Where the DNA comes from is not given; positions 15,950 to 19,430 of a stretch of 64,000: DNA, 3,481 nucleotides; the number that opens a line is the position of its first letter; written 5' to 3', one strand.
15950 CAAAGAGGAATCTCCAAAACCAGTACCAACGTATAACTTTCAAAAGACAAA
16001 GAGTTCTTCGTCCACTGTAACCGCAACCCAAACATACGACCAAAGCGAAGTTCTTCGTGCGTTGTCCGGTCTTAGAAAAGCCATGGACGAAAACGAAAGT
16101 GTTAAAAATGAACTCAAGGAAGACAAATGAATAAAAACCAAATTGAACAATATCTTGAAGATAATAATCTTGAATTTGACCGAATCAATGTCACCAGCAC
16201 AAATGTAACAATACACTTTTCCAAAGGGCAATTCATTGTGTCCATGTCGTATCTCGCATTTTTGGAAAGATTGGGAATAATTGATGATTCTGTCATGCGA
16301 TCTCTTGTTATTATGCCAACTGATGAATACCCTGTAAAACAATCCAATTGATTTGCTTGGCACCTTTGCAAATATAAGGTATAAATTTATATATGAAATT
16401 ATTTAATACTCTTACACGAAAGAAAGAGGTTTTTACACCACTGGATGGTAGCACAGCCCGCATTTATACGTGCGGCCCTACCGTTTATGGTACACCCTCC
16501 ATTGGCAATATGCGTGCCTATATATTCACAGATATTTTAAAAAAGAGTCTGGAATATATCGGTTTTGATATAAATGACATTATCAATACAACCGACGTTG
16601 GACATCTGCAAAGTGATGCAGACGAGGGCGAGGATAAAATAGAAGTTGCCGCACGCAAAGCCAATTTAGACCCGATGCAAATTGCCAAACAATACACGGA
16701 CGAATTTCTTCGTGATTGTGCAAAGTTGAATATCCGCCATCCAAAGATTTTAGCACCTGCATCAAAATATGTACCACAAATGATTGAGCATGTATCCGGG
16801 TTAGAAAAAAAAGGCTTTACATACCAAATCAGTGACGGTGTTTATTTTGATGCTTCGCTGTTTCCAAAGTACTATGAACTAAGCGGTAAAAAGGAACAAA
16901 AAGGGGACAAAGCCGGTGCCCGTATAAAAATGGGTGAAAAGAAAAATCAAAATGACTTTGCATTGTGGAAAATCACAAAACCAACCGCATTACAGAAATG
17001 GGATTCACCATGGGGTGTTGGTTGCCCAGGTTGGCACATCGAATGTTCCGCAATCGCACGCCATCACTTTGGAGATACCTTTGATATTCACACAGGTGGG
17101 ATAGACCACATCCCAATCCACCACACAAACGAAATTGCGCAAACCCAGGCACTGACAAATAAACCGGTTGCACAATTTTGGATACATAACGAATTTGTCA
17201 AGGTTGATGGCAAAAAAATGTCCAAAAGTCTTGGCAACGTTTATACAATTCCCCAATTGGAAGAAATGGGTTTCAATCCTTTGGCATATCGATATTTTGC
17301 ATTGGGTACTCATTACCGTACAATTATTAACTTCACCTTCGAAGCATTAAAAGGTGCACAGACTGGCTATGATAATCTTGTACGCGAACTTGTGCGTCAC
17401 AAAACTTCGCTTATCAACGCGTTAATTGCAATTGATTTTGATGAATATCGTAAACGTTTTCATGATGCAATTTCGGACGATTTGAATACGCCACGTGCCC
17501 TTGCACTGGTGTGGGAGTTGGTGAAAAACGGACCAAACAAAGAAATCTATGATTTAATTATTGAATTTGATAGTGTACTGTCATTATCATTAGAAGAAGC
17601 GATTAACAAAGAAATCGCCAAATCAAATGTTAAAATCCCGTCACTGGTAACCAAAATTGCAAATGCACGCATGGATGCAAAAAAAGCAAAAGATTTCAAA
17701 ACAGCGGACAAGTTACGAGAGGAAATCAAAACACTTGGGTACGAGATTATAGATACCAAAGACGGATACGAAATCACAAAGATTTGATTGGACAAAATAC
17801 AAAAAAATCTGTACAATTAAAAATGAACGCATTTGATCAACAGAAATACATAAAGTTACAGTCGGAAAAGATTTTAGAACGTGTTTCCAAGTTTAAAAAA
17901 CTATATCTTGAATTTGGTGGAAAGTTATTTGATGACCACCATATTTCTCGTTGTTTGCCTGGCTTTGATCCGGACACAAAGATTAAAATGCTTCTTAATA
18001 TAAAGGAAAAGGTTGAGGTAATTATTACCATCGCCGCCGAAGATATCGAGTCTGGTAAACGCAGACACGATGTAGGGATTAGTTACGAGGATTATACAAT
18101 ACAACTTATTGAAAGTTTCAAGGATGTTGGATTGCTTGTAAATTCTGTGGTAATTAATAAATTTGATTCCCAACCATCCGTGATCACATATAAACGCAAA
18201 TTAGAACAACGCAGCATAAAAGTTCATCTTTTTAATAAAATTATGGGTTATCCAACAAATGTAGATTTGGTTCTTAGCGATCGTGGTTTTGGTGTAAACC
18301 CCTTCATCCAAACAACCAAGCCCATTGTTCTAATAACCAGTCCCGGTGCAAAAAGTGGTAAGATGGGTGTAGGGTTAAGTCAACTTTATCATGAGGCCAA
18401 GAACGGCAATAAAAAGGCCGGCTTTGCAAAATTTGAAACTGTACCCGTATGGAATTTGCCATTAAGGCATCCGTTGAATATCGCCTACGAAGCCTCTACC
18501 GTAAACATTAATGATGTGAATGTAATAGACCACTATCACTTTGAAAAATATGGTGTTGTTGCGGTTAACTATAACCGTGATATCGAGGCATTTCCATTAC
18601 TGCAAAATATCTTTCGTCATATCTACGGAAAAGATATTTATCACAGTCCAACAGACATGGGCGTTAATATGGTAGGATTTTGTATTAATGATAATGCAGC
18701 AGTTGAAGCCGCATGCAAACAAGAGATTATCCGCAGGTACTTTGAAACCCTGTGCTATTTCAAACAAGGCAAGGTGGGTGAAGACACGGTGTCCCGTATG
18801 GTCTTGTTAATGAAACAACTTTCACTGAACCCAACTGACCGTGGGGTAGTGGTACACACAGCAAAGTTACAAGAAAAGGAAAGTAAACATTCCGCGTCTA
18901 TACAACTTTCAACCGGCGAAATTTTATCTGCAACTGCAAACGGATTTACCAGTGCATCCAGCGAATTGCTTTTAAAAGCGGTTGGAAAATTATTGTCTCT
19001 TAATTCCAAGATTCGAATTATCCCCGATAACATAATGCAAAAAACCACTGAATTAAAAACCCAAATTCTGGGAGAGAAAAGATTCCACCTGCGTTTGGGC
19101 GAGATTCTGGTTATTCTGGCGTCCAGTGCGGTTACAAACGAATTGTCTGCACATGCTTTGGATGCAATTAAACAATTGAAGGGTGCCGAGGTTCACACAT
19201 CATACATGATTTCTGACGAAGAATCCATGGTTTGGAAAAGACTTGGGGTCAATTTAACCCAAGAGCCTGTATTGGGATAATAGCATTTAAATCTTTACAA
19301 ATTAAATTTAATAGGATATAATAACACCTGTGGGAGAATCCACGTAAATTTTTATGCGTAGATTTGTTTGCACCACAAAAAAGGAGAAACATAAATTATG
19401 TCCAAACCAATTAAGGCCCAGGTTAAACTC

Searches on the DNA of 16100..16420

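Call 36: search_rna_families(source=window, start=16100, end=16420, threshold=evalue, max_evalue=10, show_alignments=1)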
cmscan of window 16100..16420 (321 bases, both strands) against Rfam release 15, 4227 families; matches with E-value up to 10: 1.
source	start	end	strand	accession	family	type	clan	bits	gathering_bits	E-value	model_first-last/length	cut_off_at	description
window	16112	16192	-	RF02280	TtnuCD3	Gene; snRNA; snoRNA; CD-box;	-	20.1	70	1.5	1-72/72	no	Tetrahymena snoRNA TtnuCD3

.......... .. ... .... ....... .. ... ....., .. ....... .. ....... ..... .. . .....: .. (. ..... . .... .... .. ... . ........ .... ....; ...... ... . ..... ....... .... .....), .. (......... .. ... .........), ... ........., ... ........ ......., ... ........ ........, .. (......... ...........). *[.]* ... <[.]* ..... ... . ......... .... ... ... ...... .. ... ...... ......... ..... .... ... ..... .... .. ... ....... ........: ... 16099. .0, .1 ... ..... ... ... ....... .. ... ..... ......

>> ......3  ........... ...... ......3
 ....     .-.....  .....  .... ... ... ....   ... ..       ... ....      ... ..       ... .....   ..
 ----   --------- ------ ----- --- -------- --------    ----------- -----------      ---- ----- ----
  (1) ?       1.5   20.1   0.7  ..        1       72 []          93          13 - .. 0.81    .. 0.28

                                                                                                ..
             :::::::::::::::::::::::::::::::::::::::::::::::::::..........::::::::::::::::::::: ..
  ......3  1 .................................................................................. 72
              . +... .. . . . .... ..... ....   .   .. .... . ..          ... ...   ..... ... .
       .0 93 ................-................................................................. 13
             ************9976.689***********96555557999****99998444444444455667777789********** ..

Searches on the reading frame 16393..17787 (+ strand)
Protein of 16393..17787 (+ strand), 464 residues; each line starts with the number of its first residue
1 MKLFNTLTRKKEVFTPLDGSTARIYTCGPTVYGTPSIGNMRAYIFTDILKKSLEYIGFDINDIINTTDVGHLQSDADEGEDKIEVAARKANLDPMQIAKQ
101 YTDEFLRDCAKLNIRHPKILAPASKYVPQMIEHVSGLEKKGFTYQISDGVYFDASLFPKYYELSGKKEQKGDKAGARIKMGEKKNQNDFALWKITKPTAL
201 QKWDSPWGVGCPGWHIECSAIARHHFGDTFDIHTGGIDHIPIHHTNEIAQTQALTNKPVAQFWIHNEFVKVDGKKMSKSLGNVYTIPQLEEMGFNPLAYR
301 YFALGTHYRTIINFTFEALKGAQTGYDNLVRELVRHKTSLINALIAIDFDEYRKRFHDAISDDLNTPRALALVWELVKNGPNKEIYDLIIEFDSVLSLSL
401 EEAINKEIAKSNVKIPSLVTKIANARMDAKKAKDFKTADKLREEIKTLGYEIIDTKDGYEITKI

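Call 34: search_protein_families(library=pfam, proteins=[window:16393-17787:+], max_evalue=0.00001)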
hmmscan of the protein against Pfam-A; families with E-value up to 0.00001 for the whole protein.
window:16393-17787:+ (464 aa): 4 families
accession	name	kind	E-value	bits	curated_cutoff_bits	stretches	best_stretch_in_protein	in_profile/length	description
PF01406.26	tRNA-synt_1e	-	5.1e-87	292.5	27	1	14-323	2-300/301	tRNA synthetases class I (C) catalytic domain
PF09334.17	tRNA-synt_1g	-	2.5e-09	36.8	20.1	0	31-153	10-123/391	tRNA synthetases class I (M)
PF01921.24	tRNA-synt_1f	-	8.9e-07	28.6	27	0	236-335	241-341/360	tRNA synthetases class I (K)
PF09190.17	DALR_2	-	7.8e-06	26.8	22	0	355-378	1-24/57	DALR domain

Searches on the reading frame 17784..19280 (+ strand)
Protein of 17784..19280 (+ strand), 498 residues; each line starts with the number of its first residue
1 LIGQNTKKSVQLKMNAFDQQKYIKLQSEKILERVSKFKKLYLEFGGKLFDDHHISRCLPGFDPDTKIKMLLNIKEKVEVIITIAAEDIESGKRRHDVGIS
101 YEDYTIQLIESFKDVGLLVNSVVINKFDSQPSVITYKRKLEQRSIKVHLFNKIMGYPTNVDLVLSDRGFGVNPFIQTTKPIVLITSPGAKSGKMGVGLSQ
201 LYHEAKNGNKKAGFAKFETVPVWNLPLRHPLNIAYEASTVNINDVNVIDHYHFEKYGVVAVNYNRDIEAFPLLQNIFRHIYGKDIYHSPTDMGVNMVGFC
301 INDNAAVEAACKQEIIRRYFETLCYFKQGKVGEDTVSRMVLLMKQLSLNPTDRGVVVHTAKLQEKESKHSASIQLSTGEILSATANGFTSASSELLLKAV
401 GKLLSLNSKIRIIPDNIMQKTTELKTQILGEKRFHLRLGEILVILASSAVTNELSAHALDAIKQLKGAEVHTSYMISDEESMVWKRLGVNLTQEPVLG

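Call 34: search_protein_families(library=pfam, proteins=[window:17784-19280:+], max_evalue=0.00001)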
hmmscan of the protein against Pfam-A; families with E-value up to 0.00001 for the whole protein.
window:17784-19280:+ (498 aa): 2 families
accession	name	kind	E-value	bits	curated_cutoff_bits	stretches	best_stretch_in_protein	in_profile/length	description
PF08903.17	DUF1846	-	4.8e-146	486.3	27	1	16-346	2-332/333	Domain of unknown function DUF1846, N-terminal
PF20921.3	DUF1846_C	-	1.6e-31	109.6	27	1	352-496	2-146/153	Domain of unknown function DUF1846, C-terminal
